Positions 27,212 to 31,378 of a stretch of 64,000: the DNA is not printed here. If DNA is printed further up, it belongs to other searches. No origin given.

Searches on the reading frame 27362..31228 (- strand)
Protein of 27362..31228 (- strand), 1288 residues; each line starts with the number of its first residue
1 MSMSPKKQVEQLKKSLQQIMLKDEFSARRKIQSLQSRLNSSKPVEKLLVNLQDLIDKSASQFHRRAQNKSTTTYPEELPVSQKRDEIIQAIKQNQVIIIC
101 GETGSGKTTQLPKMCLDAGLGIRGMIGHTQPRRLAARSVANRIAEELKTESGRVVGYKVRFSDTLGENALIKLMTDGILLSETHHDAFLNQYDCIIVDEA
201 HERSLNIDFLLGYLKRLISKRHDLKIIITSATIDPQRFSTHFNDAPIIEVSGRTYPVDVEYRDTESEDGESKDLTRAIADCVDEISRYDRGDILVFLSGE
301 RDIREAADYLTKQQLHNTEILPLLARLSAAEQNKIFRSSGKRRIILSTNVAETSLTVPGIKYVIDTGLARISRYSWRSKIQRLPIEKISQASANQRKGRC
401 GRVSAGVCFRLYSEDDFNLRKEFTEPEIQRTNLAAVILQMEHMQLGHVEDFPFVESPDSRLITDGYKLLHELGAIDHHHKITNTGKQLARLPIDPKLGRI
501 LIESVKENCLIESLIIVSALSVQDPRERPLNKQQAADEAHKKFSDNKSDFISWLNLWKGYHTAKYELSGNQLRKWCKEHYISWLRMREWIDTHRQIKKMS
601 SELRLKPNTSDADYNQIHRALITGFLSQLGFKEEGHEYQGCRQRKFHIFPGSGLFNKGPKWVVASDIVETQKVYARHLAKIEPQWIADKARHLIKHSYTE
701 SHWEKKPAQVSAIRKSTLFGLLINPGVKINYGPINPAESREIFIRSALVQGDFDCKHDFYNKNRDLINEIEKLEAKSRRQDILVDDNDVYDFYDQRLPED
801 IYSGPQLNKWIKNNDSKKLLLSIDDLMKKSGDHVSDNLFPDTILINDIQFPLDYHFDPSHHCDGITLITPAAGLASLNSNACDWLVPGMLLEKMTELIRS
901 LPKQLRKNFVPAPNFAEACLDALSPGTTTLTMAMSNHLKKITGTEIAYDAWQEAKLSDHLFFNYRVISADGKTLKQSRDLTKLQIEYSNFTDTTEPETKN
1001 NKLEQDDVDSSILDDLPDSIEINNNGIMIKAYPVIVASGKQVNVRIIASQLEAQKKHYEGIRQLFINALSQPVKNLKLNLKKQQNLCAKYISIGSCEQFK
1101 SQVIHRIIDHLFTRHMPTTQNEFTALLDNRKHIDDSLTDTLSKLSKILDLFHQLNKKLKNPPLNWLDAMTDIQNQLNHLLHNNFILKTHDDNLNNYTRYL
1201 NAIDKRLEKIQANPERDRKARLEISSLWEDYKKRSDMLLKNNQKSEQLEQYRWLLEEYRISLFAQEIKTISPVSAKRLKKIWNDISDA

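Call 28: search_protein_families(library=pfam, proteins=[window:27362-31228:-], max_evalue=0.00001)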
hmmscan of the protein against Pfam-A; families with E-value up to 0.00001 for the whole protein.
window:27362-31228:- (1288 aa): 7 families
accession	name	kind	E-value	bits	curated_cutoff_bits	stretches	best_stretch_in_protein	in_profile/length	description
PF11898.13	DUF3418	-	1.8e-184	615.1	25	1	706-1283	1-581/582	Domain of unknown function (DUF3418)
PF07717.22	OB_NTP_bind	-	1.2e-15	57.9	29.5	1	617-692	1-82/83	Oligonucleotide/oligosaccharide-binding (OB)-fold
PF00271.37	Helicase_C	-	7.3e-14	52.4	23.5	1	281-403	6-109/110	Helicase conserved C-terminal domain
PF21010.2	HA2_C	-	6.8e-10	39.8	21.3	1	494-551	1-75/77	Helicase associated domain (HA2), ratchet-like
PF00270.35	DEAD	-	6.2e-09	36.2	26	1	85-234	5-161/167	DEAD/DEAH box helicase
PF13401.12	AAA_22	-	5.1e-06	27.3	27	0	93-228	4-120/130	AAA domain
PF04408.29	HA2_N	-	8.3e-06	26.2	21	0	467-493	3-29/29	Helicase associated domain (HA2), winged-helix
